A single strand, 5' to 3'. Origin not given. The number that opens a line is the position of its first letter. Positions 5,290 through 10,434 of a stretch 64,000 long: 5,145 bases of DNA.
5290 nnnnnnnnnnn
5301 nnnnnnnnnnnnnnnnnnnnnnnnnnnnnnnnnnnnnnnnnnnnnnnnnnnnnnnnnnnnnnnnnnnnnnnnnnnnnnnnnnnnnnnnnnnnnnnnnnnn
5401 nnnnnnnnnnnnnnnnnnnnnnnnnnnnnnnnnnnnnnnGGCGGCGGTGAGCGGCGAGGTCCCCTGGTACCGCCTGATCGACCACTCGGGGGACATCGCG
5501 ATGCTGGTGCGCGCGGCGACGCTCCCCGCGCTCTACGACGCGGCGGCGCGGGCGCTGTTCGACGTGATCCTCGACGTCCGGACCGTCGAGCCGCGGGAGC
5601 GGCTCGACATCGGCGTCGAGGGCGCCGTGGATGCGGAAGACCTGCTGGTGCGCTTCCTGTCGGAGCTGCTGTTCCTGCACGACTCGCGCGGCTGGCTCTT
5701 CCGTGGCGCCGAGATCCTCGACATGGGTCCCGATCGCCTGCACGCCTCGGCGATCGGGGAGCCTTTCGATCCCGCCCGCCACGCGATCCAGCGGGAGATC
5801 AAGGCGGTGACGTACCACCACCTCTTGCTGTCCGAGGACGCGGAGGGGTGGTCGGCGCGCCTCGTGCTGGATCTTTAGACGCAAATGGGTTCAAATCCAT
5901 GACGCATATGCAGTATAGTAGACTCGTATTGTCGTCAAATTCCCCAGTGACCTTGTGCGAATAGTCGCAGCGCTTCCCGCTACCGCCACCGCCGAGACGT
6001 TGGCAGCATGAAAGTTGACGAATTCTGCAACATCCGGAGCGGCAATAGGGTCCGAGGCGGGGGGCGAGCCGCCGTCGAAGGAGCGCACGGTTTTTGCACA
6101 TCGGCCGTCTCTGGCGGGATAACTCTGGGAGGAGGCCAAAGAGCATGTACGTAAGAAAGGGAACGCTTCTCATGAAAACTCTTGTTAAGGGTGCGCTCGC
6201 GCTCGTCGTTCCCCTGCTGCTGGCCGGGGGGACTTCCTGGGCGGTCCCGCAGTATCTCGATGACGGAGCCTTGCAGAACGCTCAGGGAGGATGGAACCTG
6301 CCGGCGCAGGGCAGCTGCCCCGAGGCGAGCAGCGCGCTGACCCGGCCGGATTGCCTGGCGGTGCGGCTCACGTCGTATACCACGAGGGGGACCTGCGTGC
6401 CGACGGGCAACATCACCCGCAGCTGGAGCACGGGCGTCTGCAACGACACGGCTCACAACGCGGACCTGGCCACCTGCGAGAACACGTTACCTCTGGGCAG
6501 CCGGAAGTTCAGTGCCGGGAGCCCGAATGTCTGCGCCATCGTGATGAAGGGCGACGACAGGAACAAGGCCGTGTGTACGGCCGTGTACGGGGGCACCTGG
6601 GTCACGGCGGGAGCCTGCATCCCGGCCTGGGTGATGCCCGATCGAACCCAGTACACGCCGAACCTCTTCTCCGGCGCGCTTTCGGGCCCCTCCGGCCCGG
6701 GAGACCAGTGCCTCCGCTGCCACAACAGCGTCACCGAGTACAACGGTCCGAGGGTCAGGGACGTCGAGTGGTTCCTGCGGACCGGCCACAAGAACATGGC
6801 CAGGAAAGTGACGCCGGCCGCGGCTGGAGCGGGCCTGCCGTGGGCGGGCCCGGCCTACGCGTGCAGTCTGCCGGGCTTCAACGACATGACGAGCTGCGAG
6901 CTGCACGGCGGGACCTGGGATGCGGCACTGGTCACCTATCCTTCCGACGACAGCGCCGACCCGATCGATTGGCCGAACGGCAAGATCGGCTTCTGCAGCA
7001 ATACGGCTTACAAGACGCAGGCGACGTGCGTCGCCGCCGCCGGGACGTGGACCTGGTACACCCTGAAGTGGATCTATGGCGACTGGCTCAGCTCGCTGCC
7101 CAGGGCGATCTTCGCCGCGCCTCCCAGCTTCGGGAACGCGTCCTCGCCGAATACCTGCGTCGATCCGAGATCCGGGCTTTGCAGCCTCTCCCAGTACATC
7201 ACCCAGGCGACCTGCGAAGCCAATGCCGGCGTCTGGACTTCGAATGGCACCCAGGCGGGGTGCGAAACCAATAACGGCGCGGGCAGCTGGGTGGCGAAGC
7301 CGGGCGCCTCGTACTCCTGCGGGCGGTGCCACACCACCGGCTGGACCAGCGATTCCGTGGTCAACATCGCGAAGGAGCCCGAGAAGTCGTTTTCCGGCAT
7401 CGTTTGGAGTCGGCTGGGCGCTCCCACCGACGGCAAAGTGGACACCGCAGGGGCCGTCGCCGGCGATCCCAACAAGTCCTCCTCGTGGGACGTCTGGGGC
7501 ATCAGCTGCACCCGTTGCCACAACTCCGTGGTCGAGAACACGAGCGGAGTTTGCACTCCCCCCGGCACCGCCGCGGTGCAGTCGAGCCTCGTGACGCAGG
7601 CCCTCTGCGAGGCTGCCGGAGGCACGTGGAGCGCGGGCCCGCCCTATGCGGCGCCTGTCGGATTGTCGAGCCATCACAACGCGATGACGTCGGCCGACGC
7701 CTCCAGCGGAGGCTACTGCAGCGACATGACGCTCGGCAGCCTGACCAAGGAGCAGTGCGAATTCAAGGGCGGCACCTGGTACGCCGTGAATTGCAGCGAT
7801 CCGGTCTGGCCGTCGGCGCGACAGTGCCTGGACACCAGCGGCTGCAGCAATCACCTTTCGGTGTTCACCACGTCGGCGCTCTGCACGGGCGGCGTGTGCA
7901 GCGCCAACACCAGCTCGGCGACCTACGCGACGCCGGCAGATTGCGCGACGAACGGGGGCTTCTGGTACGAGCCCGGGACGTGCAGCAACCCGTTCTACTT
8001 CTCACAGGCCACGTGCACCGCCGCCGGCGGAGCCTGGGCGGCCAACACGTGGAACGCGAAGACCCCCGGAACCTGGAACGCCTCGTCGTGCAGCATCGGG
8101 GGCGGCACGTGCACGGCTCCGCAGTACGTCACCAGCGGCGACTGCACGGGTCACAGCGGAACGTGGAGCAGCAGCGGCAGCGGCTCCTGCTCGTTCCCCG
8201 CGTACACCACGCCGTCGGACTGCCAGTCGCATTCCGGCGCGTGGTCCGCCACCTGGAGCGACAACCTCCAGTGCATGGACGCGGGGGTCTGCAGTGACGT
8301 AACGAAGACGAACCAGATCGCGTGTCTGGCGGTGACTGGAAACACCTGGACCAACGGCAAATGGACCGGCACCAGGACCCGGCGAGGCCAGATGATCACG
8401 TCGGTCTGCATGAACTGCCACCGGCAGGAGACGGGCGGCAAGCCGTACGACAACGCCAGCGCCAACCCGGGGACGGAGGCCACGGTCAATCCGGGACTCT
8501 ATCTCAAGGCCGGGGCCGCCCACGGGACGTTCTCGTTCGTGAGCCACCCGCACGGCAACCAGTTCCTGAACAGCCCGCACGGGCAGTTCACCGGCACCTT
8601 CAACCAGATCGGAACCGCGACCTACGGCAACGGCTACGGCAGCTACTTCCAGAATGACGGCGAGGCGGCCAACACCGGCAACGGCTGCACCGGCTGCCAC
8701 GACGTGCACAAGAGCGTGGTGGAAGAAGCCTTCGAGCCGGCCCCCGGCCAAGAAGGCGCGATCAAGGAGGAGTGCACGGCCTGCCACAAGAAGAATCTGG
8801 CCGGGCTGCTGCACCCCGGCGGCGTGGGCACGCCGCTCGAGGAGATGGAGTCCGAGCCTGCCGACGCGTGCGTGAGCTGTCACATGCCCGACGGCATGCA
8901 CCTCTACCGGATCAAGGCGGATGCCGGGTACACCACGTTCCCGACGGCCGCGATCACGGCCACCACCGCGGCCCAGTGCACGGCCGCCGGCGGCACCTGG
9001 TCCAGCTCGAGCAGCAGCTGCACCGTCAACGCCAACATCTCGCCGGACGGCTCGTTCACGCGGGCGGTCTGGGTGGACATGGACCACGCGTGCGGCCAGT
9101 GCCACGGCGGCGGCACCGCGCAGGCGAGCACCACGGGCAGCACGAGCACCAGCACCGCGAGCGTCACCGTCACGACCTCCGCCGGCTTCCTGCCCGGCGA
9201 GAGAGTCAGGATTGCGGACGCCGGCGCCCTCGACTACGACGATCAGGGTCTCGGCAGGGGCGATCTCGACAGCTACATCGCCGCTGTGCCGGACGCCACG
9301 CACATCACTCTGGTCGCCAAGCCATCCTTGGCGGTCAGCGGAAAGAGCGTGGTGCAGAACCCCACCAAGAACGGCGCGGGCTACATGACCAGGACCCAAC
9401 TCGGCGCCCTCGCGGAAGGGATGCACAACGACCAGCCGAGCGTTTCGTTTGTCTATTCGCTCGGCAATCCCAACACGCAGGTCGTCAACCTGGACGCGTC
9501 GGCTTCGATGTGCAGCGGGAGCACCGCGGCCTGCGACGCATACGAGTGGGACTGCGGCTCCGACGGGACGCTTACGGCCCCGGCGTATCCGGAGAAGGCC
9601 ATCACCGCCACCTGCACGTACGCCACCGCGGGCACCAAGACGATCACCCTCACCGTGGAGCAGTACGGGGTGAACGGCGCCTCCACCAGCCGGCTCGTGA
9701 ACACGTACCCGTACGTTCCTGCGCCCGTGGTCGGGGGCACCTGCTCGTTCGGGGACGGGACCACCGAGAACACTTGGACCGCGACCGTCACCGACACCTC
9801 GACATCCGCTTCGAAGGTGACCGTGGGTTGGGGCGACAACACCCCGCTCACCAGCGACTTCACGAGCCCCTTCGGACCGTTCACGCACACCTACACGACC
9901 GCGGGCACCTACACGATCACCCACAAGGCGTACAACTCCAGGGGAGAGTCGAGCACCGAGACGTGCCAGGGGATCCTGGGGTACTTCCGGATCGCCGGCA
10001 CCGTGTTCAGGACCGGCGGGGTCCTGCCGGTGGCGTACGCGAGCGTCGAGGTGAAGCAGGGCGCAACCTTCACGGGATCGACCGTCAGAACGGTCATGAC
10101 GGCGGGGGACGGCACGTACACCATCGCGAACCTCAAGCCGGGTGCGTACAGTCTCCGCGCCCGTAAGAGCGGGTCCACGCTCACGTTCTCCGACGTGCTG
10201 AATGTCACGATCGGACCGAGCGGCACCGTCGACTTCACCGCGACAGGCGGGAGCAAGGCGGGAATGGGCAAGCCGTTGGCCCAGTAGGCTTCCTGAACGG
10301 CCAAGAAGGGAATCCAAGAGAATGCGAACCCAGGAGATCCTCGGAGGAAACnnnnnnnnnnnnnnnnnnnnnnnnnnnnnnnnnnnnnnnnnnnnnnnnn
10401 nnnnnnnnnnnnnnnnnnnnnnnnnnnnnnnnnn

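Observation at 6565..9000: Reiterated Cys/Trp mini-repeat (C-x3-[GAS]-G-x-W) in the giant cytochrome, densest at 7591-8349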

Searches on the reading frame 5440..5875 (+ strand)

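Call 10: search_protein_families(library=pfam, proteins=[window:5440-5875:+], max_evalue=0.001)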
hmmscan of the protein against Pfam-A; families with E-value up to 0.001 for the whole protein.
window:5440-5875:+ (145 aa): 0 families

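Call 76: search_protein_families(library=pfam, proteins=[window:5441-5875:+], max_evalue=0.001)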
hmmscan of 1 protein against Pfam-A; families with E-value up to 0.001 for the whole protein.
window:5441-5875:+ (145 aa): 1 family
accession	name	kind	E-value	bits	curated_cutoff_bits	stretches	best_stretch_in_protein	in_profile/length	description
PF01951.21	Archease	-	6.6e-36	124.1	25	1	10-145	1-136/136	Archease protein family (MTH1598/TM1083)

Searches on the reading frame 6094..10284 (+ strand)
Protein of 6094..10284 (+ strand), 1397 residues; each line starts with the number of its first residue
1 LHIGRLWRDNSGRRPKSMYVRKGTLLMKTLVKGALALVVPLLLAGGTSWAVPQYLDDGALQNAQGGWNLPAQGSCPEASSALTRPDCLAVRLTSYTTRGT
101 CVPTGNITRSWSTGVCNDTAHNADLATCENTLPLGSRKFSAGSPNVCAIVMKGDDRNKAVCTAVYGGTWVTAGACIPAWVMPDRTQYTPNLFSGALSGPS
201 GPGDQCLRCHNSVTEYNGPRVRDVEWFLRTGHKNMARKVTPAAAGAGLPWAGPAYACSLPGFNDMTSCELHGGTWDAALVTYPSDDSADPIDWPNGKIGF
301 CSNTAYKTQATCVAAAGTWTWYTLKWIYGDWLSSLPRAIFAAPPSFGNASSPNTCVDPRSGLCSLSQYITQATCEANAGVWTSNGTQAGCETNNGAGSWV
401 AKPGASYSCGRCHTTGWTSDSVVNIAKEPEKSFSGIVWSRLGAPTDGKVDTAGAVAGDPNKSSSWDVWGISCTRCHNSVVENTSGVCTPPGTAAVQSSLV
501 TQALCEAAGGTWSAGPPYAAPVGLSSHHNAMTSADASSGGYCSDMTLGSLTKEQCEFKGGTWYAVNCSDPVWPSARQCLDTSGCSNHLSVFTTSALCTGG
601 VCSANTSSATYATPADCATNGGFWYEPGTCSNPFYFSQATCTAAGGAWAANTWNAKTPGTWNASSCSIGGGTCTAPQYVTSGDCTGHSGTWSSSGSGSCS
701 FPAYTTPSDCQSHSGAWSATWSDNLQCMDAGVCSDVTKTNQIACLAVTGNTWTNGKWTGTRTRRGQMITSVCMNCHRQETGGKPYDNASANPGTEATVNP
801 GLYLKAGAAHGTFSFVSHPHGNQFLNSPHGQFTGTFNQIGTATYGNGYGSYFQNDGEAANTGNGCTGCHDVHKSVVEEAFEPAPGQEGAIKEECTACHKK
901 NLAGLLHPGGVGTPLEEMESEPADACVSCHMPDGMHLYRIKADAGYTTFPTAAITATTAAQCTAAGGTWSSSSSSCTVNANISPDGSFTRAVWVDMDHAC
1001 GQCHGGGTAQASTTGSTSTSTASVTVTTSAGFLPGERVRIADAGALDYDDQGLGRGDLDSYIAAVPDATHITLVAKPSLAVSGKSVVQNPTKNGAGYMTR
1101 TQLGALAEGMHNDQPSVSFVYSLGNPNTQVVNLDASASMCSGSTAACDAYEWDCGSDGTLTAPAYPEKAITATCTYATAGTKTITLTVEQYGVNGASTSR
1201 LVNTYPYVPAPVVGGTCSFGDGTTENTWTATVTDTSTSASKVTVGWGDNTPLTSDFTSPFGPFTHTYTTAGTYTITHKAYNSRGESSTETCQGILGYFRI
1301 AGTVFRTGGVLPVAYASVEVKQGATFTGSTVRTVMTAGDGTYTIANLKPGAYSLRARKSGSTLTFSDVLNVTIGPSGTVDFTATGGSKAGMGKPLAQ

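Call 4: search_protein_families(library=pfam, proteins=[window:6094-10284:+], max_evalue=1)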
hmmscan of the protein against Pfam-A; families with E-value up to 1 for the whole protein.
window:6094-10284:+ (1397 aa): 12 families
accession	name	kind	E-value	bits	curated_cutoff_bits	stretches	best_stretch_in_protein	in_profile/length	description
PF14522.11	Cytochrome_C7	-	3.9e-10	39.8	24.8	2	852-930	3-66/67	Cytochrome c7 and related cytochrome c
PF13620.12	CarboxypepD_reg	-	6e-09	36.6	32.3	1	1300-1382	2-80/82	Carboxypeptidase regulatory-like domain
PF18911.6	PKD_4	-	2.1e-06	28.2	27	2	1127-1196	16-77/85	PKD domain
PF00801.26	PKD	-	3.8e-06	27.2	23.5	2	1236-1290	25-76/80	PKD domain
PF09699.15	Paired_CXXCH_1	-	0.00053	20.1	20.6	2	862-901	6-39/41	Doubled CXXCH motif (Paired_CXXCH_1)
PF14537.11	Cytochrom_c3_2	-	0.0099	16.8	25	0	859-930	23-78/79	Cytochrome c3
PF13442.11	Cytochrome_CBB3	-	0.012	16.4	27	0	997-1024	11-37/68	Cytochrome C oxidase, cbb3-type, subunit III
PF17210.9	SdrD_B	-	0.019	15.6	29.7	1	1324-1362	32-71/112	SdrD B-like domain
PF09430.16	EMC7_beta-sandw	-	0.021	15.4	26.6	1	1329-1379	18-65/122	ER membrane protein complex subunit 7, beta-sandwich domain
PF13715.12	CarbopepD_reg_2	-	0.044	14.2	32.2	1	1300-1360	1-54/88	CarboxypepD_reg-like domain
PF17802.7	SpaA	-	0.053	14.1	23.1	1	1321-1377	26-80/91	Prealbumin-like fold domain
PF18981.6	InlK_D3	-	0.27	11.8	25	1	1247-1288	31-67/75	Internalin K domain (D3/D4)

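Call 5: search_protein_families(library=ncbifam, proteins=[window:6094-10284:+], max_evalue=1)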
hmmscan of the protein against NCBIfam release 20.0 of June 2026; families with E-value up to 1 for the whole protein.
window:6094-10284:+ (1397 aa): 3 families
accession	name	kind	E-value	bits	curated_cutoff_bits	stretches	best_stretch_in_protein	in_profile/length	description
NF058578.1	CPR_pilus_PamR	equivalog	0.0012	17.8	300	1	1242-1286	183-229/297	pilus system RbmA-like protein PamR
NF007906.0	PRK10617.1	equivalog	0.07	13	349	1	834-899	27-92/200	cytochrome c-type protein NapC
TIGR02161.1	napC_nirT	subfamily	0.082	12.8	310.6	0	852-898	35-82/185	periplasmic nitrate (or nitrite) reductase c-type cytochrome, NapC/NirT family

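Call 17: find_related_loci(query=window:6094-10284:+, collection=genome_contigs, flank=10000)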
Query window:6094-10284:+ (1397 aa) in genome_contigs; peptide patterns used: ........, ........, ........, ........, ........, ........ (x = any residue, [..] = any of these).
47 stretches matched a pattern; 24 encode a relative of the query (tblastn E <= 1e-3); 24 distinct loci.
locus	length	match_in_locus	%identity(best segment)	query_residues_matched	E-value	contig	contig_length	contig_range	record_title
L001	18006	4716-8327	40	13-1378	0e+0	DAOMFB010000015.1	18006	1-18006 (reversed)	MAG TPA_asm: Thermoanaerobaculia bacterium isolate AMR_MDS_5013 NODE_221_length_18006_cov_7.372848, whole genome shotgun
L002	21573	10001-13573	39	5-1376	0e+0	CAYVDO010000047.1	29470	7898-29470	MAG TPA_asm: uncultured bacterium isolate binchicken_co245_204 genome assembly, contig: NODE_1393_length_29470_cov_6.081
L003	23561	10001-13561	39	13-1379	0e+0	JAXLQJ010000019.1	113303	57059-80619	MAG: bacterium isolate STL-UNK1 C4.31.fa-19, whole genome shotgun sequence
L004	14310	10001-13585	38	5-1379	0e+0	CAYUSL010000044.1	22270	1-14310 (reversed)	MAG TPA_asm: uncultured bacterium isolate binchicken_co118_326 genome assembly, contig: NODE_2323_length_22270_cov_12.89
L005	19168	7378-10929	37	16-1378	0e+0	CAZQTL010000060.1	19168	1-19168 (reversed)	MAG TPA_asm: uncultured Thermoanaerobaculia bacterium isolate SRP189682_co1_248 genome assembly, contig: NODE_5394_lengt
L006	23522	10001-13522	39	16-1378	0e+0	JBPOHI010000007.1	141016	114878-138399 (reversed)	MAG: Acidobacteriota bacterium isolate MAG_190 c_000000215473, whole genome shotgun sequence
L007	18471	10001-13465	47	16-1376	0e+0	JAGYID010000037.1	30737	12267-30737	MAG: Acidobacteria bacterium isolate CR_Sed_300A_bin.1 scaffold_225, whole genome shotgun sequence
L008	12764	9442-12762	38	16-1287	0e+0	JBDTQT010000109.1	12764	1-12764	MAG: Thermoanaerobaculia bacterium isolate cluster3_bin.229 NODE_20680_length_12764_cov_11.954993, whole genome shotgun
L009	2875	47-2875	38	16-1138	0e+0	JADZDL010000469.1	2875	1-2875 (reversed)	MAG: Planctomycetota bacterium isolate SJ778 c_000001516503, whole genome shotgun sequence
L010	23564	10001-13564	38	12-1378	0e+0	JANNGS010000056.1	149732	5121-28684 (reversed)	MAG: Thermoanaerobaculia bacterium isolate SOY_6_C_metabat_392 SOY_6_C_k141_915500, whole genome shotgun sequence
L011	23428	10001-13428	39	57-1376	5e-168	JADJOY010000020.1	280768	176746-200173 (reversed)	MAG: Deltaproteobacteria bacterium isolate Fred_18-Q3-R57-64_BATAC.269 tig00012029-10-2837650, whole genome shotgun sequ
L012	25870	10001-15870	36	53-1377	2e-167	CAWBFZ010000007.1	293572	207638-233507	MAG: Thermoanaerobaculia bacterium isolate MFD04716.bin.2.310 genome assembly, contig: contig_15733, whole genome shotgu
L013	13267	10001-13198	38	13-1219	1e-137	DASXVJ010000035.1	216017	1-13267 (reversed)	MAG TPA_asm: Thermoanaerobaculia bacterium isolate SMAG_U4742 k141_162131, whole genome shotgun sequence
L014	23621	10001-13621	36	13-1375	3e-128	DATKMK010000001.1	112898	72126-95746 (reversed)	MAG TPA_asm: Candidatus Binatia bacterium isolate SMAG_U14709 k141_1925202, whole genome shotgun sequence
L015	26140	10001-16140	43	16-1384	7e-118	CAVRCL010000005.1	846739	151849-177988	MAG: Thermoanaerobaculia bacterium isolate MFD00032.bin.2.65 genome assembly, contig: contig_4971, whole genome shotgun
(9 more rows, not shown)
